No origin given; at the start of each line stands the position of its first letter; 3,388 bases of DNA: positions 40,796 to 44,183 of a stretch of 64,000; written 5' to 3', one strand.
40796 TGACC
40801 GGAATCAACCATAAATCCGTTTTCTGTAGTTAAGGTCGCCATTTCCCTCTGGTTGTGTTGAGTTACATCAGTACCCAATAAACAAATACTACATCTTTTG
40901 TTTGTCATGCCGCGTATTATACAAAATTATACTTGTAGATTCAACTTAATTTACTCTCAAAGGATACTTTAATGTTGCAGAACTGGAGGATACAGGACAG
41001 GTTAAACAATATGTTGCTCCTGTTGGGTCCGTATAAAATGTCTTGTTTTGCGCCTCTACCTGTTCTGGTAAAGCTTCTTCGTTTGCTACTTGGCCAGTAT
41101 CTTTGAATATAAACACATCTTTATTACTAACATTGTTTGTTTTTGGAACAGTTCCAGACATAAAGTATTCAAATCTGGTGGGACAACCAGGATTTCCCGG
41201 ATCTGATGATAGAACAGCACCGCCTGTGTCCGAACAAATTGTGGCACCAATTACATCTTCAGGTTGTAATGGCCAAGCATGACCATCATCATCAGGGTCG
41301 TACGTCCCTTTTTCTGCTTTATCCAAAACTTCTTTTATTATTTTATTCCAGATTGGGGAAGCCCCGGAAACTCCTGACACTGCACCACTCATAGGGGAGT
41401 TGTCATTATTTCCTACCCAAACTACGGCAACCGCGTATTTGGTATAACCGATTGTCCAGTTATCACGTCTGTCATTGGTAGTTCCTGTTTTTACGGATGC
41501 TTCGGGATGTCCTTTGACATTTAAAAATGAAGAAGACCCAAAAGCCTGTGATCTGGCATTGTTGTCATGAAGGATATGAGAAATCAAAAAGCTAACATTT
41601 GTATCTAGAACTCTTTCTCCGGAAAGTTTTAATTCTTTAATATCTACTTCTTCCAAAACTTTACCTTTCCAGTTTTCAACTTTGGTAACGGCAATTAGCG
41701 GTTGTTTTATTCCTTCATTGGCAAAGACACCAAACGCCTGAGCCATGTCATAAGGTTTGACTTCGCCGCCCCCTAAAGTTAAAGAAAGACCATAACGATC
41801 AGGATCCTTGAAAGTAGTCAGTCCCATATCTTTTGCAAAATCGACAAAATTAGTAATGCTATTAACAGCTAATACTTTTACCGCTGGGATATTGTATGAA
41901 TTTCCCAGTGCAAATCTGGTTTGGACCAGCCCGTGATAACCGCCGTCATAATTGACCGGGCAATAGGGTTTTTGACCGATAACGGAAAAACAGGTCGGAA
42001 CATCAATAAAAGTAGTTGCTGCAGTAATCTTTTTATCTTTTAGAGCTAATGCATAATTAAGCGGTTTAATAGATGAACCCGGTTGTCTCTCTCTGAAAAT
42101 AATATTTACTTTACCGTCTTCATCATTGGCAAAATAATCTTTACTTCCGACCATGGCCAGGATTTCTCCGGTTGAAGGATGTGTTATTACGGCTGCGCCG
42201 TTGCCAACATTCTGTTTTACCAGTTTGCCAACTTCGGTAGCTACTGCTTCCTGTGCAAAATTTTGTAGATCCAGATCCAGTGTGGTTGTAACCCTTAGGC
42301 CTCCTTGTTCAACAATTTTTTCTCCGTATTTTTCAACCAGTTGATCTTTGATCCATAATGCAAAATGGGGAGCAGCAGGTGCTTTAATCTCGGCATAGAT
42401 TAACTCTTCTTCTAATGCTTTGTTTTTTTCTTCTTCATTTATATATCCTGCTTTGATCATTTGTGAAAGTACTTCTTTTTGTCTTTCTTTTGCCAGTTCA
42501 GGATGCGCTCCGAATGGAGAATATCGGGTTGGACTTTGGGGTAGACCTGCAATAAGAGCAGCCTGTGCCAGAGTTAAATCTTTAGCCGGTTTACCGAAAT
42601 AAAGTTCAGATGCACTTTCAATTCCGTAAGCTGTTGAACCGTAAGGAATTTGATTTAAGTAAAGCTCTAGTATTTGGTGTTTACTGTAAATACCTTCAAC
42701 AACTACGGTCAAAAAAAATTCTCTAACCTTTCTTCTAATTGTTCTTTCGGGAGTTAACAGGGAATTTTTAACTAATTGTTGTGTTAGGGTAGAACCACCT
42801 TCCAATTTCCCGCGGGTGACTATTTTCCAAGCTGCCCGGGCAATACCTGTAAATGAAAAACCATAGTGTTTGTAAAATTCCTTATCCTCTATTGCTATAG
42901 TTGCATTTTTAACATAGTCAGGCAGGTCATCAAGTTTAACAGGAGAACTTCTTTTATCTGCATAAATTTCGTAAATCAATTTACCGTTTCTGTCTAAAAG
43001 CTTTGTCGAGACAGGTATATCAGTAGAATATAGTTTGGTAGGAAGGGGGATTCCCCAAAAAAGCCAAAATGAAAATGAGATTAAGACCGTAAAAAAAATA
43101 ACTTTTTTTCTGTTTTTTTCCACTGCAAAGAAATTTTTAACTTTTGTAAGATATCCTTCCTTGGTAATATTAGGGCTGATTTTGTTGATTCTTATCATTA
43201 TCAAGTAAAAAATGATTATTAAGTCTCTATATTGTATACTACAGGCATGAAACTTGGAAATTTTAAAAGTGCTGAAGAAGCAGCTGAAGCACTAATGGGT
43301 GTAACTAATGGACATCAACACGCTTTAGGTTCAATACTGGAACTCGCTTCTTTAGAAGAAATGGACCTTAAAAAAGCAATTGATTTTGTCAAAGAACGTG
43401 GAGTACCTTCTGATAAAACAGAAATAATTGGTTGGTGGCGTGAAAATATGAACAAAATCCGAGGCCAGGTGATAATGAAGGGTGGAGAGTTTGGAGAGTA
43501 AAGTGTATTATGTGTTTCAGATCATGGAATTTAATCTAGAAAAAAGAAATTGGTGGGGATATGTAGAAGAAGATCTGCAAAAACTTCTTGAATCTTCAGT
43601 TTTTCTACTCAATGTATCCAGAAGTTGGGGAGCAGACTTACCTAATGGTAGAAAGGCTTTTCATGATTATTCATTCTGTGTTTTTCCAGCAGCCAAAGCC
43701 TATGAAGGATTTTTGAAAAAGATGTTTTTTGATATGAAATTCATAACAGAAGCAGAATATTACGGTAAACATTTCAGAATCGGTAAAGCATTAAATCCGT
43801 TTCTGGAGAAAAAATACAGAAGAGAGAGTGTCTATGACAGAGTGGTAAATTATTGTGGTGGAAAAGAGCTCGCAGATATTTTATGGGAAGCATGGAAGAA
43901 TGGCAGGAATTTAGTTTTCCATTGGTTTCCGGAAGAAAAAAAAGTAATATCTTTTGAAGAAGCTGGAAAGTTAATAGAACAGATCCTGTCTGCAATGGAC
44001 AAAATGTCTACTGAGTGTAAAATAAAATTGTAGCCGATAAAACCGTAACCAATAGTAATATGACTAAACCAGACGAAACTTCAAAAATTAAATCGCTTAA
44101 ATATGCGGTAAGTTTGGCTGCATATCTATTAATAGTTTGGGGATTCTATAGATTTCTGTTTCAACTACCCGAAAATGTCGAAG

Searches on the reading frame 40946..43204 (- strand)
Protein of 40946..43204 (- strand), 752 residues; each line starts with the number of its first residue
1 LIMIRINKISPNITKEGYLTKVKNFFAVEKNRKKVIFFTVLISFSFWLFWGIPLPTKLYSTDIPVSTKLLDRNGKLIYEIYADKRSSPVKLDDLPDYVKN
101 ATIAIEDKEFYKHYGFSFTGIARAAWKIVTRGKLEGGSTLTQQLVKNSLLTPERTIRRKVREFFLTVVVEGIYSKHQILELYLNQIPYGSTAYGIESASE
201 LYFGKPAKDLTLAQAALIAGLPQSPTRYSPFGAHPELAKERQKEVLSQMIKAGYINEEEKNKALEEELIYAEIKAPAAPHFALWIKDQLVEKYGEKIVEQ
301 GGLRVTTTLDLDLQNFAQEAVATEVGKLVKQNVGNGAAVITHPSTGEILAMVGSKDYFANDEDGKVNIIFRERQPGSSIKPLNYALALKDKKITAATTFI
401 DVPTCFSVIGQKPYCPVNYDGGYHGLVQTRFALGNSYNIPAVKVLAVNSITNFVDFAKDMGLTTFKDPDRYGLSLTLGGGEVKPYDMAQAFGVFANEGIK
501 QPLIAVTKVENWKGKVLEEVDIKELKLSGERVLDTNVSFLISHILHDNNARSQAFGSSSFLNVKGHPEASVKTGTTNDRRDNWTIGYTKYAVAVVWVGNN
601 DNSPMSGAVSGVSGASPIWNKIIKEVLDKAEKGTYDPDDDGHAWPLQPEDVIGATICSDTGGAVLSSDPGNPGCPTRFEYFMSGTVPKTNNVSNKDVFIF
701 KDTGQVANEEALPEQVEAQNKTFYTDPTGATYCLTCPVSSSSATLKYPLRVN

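Call 70: search_protein_families(library=pfam, proteins=[window:40946-43204:-], max_evalue=0.001)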
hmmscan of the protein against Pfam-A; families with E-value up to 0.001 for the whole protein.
window:40946-43204:- (752 aa): 2 families
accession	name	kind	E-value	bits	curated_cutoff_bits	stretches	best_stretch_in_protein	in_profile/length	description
PF00912.28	Transgly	-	2.2e-62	210.1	27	1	74-249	2-177/178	Transglycosylase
PF00905.27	Transpeptidase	-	2.4e-17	63.5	22.1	1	336-608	1-283/299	Penicillin binding protein transpeptidase domain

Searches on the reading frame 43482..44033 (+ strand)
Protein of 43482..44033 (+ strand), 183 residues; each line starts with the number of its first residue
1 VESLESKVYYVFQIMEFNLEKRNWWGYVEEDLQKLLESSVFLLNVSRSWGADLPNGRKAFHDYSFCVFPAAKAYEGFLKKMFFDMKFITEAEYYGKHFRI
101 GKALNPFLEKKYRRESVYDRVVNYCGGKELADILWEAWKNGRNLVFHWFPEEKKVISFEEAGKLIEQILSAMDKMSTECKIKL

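Call 70: search_protein_families(library=pfam, proteins=[window:43482-44033:+], max_evalue=0.001)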
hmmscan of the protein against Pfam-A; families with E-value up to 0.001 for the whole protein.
window:43482-44033:+ (183 aa): 2 families
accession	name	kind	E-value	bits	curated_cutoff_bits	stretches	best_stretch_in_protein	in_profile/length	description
PF19034.5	RnlA-toxin_DBD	-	5.7e-05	23.9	27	1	58-107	39-91/125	RNase LS, bacterial toxin DBD domain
PF18869.6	HEPN_RnaseLS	-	6e-05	23.8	29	1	59-93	24-58/124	RnaseLS-like HEPN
